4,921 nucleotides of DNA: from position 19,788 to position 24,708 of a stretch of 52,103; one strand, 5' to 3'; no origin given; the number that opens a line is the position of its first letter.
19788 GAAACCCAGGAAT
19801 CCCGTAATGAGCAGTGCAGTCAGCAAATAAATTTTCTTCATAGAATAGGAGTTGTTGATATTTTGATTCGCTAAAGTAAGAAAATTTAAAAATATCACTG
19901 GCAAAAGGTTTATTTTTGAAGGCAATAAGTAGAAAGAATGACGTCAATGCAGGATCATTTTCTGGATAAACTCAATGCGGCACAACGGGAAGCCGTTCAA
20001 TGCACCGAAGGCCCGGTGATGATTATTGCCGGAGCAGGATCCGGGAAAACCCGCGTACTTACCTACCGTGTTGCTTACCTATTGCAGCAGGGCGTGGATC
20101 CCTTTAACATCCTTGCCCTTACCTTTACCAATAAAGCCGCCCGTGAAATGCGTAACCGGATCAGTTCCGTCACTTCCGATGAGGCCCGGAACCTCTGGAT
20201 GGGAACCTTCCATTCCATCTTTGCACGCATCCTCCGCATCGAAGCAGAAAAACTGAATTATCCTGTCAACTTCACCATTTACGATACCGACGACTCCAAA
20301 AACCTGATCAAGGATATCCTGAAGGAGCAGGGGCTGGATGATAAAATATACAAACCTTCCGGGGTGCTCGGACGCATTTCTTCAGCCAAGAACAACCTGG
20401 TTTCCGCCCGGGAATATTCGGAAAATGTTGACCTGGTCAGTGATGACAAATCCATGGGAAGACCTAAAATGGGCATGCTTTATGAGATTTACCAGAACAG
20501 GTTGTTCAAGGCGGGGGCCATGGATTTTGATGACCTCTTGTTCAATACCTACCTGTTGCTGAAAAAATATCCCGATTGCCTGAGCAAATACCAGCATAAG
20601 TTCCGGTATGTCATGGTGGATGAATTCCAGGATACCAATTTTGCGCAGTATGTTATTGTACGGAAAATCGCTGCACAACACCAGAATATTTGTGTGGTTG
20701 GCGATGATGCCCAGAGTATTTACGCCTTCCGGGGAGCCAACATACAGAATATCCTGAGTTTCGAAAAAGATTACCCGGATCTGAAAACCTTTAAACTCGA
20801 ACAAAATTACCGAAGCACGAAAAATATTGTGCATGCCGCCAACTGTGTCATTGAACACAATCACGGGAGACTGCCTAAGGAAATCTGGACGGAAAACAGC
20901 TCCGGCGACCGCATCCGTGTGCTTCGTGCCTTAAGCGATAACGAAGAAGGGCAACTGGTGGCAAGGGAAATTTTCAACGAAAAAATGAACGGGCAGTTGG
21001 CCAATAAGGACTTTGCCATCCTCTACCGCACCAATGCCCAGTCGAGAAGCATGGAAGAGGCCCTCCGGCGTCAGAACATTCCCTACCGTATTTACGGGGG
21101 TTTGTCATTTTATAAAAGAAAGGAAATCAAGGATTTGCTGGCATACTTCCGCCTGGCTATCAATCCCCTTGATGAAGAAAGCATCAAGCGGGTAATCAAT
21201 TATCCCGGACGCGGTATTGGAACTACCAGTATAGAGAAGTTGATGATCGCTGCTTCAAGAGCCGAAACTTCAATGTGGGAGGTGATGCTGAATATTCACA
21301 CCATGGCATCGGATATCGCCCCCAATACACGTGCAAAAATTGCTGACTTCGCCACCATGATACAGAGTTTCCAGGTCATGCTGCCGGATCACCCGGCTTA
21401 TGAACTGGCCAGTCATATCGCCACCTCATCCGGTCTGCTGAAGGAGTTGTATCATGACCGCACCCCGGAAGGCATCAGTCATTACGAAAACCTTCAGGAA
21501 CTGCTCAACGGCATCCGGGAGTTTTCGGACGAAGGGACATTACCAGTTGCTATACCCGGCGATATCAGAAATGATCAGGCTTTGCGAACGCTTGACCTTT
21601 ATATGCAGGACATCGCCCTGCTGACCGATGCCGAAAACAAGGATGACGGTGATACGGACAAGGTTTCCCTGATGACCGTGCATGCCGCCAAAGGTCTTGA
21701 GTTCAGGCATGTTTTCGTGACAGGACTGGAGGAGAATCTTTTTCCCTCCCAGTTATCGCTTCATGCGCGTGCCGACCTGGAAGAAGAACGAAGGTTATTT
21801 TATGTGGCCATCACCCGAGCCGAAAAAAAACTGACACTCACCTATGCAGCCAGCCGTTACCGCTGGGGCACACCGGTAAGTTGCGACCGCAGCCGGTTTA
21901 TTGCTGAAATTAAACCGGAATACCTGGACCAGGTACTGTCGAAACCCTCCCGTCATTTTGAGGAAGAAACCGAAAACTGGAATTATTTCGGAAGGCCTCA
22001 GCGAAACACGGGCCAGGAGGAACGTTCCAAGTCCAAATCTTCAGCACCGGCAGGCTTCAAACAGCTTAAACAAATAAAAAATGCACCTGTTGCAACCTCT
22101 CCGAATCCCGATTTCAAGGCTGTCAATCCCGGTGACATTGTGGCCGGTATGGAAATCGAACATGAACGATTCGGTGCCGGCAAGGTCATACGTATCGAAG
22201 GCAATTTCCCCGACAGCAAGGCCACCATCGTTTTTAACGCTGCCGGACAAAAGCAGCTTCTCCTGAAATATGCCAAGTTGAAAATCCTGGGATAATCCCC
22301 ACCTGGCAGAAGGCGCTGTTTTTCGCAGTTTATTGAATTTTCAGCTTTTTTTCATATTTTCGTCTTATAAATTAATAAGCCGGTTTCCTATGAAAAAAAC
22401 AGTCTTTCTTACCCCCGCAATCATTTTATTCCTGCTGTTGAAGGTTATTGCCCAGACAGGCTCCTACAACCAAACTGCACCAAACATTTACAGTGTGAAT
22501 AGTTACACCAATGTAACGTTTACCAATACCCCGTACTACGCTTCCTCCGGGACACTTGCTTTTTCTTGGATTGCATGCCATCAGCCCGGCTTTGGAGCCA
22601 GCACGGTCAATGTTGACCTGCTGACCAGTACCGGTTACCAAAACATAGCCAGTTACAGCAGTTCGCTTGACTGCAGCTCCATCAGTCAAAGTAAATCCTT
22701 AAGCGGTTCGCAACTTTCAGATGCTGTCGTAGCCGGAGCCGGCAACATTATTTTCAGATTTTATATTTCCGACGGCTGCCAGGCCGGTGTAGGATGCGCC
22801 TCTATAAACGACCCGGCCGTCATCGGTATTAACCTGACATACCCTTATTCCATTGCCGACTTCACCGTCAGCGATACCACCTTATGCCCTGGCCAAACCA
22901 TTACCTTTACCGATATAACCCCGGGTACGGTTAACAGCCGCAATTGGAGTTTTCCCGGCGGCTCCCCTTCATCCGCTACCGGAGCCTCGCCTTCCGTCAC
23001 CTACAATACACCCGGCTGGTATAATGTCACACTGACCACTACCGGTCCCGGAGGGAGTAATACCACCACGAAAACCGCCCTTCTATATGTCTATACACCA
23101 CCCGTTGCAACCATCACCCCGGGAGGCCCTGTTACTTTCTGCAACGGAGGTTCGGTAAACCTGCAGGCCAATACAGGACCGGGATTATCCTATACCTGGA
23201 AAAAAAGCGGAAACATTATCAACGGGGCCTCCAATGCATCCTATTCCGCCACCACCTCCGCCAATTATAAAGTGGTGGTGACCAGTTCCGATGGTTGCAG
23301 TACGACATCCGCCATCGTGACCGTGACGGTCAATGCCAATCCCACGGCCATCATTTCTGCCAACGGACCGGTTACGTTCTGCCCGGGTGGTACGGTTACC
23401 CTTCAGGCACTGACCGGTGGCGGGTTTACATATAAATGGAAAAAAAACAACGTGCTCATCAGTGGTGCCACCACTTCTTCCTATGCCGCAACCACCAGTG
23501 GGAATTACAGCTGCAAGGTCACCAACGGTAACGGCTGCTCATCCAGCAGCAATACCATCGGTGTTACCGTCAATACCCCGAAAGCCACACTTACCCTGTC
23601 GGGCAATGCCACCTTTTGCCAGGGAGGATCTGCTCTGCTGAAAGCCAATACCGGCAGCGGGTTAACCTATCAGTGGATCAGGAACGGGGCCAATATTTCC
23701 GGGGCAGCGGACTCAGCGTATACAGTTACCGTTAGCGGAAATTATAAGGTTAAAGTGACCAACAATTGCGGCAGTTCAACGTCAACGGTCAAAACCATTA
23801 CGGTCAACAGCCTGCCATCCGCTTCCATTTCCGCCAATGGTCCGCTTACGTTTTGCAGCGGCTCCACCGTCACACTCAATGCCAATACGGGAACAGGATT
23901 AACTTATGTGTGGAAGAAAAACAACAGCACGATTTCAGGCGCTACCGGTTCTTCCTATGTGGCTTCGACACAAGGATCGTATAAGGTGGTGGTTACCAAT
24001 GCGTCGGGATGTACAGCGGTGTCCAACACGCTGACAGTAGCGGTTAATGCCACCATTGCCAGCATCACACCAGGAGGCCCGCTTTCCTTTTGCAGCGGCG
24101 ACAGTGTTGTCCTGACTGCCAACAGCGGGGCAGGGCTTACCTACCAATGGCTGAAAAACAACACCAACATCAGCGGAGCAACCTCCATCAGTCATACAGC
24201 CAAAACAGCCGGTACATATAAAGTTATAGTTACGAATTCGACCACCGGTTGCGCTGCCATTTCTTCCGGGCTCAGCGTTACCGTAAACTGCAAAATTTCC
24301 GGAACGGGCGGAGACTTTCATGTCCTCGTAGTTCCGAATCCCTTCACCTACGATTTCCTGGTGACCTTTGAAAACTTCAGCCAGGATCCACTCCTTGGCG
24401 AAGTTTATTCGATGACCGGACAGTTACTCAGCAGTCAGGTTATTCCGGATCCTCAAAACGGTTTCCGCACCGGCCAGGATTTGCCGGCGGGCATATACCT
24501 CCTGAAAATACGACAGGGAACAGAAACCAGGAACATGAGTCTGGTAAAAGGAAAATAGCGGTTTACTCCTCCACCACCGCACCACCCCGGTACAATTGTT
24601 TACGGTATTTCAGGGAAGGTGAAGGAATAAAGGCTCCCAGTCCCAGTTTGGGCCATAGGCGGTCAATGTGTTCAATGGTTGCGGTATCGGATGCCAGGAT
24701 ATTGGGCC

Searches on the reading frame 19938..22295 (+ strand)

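Call 71: search_protein_families(library=pfam, proteins=[window:19938-22295:+], max_evalue=0.00001)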
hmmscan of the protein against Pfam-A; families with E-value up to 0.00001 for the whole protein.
window:19938-22295:+ (785 aa): 7 families
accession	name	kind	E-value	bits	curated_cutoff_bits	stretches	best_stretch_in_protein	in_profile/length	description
PF00580.27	UvrD-helicase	-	1.1e-87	294.6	23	1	12-280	1-271/271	UvrD/REP helicase N-terminal domain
PF13361.12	UvrD_C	-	5.8e-74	250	25.6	1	286-638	2-349/350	UvrD-like helicase C-terminal domain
PF13245.12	AAA_19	-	5.5e-24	85.3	25.1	1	16-265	1-134/134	AAA domain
PF13538.12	UvrD_C_2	-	5.3e-11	42.6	27.4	1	577-634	3-51/52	UvrD-like helicase C-terminal domain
PF13604.12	AAA_30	-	1.5e-10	41.6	27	0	11-79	1-70/191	AAA domain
PF01443.25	Viral_helicase1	-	2.1e-06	28.2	21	0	568-634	169-226/228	Viral superfamily 1 RNA helicase core domain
PF21196.3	PcrA_UvrD_tudor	-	3e-06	27.4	23.9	1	737-779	2-44/48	PcrA/UvrD tudor domain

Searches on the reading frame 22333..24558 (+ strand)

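Call 15: search_protein_families(library=pfam, proteins=[window:22333-24558:+], max_evalue=0.001)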
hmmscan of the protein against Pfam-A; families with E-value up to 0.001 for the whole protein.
window:22333-24558:+ (741 aa): 7 families
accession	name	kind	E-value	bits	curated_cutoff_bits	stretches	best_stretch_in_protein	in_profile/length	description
PF00801.26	PKD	-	1.4e-21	76.7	23.5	2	178-248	5-77/80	PKD domain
PF18911.6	PKD_4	-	1.3e-14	54.4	27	1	176-249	7-81/85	PKD domain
PF13895.12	Ig_2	-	2e-10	41.2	27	1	364-412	28-78/79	Immunoglobulin domain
PF13927.12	Ig_3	-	1.2e-06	29.3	30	0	256-302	1-48/78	Immunoglobulin domain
PF16820.11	PKD_3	-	2.9e-06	27.5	26.3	0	445-474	34-63/68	PKD-like domain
PF14427.12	Pput2613-deam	-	0.00019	21.6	25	0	583-611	75-103/118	Pput_2613-like deaminase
PF16681.11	Ig_5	-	0.00024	21.9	27.3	0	352-400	7-61/82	Ig-like domain on T-cell surface glycoprotein CD3 epsilon chain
